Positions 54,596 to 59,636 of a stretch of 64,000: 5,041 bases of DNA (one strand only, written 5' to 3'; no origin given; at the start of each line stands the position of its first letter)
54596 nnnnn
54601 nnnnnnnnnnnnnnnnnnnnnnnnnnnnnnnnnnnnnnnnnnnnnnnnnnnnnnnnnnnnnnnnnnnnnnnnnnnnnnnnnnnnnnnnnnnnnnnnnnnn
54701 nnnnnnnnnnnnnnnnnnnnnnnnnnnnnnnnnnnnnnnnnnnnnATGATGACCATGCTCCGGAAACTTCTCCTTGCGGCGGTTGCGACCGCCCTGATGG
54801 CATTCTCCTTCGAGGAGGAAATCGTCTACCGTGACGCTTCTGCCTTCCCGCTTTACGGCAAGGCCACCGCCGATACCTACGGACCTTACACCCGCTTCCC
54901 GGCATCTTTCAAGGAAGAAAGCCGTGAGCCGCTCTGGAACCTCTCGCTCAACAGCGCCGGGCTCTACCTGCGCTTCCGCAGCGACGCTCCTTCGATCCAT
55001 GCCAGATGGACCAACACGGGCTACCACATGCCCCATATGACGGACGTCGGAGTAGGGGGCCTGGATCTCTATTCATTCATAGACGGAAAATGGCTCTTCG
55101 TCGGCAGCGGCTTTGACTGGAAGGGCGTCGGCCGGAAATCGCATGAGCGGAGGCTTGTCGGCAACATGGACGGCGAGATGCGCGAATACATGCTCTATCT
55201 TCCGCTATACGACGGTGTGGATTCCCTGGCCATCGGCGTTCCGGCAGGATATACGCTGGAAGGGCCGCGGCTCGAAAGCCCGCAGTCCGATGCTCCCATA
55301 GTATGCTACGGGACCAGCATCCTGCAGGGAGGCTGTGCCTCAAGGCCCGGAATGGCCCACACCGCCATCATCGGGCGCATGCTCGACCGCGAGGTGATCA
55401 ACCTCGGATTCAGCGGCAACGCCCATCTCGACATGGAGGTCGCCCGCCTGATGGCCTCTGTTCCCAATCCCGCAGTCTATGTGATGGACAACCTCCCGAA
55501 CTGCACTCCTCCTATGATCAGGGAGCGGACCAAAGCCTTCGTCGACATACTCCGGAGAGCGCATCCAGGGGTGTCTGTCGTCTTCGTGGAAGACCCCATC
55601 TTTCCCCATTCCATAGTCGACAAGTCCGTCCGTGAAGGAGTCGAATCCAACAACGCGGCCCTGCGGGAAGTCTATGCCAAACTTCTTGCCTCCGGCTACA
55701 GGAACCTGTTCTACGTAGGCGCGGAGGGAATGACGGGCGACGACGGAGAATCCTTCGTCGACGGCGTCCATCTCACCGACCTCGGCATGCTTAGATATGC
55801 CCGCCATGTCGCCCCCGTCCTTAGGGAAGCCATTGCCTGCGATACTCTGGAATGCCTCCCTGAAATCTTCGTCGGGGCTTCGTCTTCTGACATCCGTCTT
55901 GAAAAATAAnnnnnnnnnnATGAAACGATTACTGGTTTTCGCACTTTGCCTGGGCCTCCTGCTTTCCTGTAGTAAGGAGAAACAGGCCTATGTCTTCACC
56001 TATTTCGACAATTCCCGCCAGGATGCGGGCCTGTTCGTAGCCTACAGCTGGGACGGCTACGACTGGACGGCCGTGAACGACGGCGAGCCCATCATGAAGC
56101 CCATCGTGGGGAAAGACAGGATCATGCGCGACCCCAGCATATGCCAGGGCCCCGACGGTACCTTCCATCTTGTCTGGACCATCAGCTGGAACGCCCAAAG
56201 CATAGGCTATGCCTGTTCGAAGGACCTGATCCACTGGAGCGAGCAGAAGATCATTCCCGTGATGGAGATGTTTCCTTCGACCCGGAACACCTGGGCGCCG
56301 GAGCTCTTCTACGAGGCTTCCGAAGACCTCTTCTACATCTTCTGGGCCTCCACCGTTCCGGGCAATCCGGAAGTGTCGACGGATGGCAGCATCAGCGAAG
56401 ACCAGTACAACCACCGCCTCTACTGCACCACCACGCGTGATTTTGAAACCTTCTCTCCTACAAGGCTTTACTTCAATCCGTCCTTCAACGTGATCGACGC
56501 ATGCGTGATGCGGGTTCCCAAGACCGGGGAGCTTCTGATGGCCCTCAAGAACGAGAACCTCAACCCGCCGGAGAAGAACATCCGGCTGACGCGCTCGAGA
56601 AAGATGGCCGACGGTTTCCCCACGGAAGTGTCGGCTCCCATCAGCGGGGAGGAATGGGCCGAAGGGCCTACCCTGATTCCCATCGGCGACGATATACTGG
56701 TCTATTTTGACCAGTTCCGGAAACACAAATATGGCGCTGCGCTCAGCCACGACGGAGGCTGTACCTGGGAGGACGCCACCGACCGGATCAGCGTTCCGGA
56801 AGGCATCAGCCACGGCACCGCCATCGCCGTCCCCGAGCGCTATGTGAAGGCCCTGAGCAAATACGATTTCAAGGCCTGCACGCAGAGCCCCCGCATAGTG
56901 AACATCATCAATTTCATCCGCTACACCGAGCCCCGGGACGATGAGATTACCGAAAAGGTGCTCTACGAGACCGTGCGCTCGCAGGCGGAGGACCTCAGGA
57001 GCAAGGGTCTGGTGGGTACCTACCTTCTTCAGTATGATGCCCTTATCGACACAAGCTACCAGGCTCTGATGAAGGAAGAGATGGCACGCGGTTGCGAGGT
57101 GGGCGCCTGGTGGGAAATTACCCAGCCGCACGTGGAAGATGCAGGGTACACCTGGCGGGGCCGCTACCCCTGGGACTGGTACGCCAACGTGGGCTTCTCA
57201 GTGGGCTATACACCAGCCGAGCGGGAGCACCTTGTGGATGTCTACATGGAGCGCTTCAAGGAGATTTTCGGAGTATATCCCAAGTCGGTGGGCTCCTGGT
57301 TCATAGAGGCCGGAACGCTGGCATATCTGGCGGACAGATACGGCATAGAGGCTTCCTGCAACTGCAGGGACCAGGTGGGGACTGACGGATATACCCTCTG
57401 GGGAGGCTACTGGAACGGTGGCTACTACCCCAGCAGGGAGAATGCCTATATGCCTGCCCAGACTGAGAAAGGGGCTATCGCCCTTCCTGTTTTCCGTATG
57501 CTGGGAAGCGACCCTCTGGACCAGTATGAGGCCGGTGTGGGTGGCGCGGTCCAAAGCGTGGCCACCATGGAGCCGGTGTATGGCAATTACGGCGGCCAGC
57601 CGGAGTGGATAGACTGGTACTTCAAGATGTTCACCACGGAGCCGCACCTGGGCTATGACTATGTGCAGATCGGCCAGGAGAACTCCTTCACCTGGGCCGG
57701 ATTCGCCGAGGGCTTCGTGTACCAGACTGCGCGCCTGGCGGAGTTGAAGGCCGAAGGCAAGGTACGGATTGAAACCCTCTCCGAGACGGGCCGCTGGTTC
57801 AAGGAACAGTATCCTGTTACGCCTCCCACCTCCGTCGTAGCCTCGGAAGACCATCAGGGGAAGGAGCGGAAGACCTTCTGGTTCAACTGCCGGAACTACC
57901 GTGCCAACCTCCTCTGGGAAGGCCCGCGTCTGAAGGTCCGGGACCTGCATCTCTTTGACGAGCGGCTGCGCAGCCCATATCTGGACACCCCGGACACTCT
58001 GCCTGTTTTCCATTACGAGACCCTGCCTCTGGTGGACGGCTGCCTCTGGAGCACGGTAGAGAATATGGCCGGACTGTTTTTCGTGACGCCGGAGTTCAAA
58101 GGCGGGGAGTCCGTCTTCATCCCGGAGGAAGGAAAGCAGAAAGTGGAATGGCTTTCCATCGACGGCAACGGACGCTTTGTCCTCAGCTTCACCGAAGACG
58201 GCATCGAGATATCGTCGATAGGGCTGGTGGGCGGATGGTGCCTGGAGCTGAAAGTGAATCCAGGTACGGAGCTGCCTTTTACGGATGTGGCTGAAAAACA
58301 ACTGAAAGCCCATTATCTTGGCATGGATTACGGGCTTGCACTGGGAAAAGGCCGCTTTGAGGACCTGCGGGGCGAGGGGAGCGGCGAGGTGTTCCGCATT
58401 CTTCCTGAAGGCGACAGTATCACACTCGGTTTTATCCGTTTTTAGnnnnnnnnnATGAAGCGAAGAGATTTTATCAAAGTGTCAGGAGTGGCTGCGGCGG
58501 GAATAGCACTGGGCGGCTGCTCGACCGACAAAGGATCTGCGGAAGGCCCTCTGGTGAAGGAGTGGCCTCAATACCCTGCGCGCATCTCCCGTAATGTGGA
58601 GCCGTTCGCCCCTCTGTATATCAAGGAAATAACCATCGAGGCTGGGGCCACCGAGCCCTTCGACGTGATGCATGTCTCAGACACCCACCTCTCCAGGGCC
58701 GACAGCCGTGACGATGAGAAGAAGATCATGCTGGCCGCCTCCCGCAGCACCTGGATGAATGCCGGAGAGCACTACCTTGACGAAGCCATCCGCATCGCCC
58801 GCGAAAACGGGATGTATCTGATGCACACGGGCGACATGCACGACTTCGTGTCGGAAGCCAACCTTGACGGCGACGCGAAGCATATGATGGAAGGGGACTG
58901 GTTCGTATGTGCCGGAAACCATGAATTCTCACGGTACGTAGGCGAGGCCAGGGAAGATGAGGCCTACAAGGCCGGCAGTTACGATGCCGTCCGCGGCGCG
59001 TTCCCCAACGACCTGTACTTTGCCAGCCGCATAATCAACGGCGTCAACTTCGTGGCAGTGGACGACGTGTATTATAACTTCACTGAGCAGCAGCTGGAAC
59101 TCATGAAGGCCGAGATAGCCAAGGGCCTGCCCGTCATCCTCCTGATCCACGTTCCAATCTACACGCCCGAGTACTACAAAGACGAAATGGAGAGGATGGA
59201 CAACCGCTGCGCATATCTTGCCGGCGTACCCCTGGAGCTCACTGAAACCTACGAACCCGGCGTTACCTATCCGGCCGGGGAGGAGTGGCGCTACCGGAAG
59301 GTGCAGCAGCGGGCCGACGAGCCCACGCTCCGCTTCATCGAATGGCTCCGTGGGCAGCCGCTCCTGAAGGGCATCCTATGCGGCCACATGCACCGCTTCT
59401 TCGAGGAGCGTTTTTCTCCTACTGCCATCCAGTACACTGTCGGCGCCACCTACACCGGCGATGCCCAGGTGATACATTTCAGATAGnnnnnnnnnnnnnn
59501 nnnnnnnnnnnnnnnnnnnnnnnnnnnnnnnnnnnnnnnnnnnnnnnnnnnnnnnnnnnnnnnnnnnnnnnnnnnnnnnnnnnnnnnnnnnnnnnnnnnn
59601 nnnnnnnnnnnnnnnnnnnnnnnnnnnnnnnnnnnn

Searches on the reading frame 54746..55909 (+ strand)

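Call 10: search_protein_families(library=pfam, proteins=[window:54746-55909:+], max_evalue=0.0001)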
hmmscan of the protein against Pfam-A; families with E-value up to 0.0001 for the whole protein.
window:54746-55909:+ (387 aa): 3 families
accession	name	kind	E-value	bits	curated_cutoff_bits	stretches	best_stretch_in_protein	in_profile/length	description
PF14606.12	Lipase_GDSL_3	-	8.4e-57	192.8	27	1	184-360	3-178/178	GDSL-like Lipase/Acylhydrolase family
PF14607.12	GxDLY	-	8.7e-42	142.8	27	1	27-170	2-145/146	N-terminus of Esterase_SGNH_hydro-type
PF13472.12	Lipase_GDSL_2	-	6.6e-08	33.7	32.9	1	187-348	1-176/178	GDSL-like Lipase/Acylhydrolase family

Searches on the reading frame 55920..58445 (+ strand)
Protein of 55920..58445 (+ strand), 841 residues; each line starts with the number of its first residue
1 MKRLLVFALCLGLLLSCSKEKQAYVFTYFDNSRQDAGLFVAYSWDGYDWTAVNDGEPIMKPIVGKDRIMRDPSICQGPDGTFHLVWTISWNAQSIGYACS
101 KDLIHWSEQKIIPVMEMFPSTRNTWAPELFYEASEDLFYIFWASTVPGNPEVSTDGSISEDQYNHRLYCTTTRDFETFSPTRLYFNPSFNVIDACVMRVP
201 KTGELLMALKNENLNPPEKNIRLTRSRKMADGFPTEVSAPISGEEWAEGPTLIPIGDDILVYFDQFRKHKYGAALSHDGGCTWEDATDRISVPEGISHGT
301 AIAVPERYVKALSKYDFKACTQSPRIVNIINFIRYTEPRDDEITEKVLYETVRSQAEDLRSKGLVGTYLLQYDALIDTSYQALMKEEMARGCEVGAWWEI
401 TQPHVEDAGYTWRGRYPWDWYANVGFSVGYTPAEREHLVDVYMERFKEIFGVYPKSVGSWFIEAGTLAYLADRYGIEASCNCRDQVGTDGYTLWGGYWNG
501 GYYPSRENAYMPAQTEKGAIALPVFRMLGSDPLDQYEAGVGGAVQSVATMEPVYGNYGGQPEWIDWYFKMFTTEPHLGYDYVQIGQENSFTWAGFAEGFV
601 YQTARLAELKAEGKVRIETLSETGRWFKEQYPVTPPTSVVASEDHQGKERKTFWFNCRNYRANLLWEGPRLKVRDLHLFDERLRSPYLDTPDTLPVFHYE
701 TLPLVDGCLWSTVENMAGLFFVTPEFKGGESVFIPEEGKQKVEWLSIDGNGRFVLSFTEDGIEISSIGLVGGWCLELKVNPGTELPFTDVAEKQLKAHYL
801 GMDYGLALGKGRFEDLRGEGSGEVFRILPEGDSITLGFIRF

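Call 10: search_protein_families(library=pfam, proteins=[window:55920-58445:+], max_evalue=0.0001)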
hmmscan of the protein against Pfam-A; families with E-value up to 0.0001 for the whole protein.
window:55920-58445:+ (841 aa): 1 family
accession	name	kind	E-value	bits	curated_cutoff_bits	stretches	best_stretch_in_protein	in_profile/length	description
PF22847.2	BT_3657-like_N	-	1.8e-05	25.1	27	1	34-122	36-126/168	Arabinosidase BT_3657-like, N-terminal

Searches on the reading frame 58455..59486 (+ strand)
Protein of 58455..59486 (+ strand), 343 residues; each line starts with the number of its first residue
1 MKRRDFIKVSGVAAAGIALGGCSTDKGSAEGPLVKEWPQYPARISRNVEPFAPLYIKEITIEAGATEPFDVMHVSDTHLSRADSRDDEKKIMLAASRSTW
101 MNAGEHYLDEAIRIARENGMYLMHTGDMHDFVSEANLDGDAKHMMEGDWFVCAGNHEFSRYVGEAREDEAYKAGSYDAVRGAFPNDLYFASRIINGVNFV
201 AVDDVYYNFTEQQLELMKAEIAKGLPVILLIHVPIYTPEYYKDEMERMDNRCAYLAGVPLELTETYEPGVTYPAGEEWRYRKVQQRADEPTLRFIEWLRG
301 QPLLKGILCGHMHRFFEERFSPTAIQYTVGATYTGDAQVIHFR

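Call 10: search_protein_families(library=pfam, proteins=[window:58455-59486:+], max_evalue=0.0001)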
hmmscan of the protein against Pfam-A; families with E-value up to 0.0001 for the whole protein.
window:58455-59486:+ (343 aa): 2 families
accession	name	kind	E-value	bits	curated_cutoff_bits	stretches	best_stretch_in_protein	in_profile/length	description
PF00149.33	Metallophos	-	3.1e-09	38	21.5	1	71-249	3-172/191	Calcineurin-like phosphoesterase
PF10518.14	TAT_signal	-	5e-05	23.5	22.7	1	1-20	2-21/21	TAT (twin-arginine translocation) pathway signal sequence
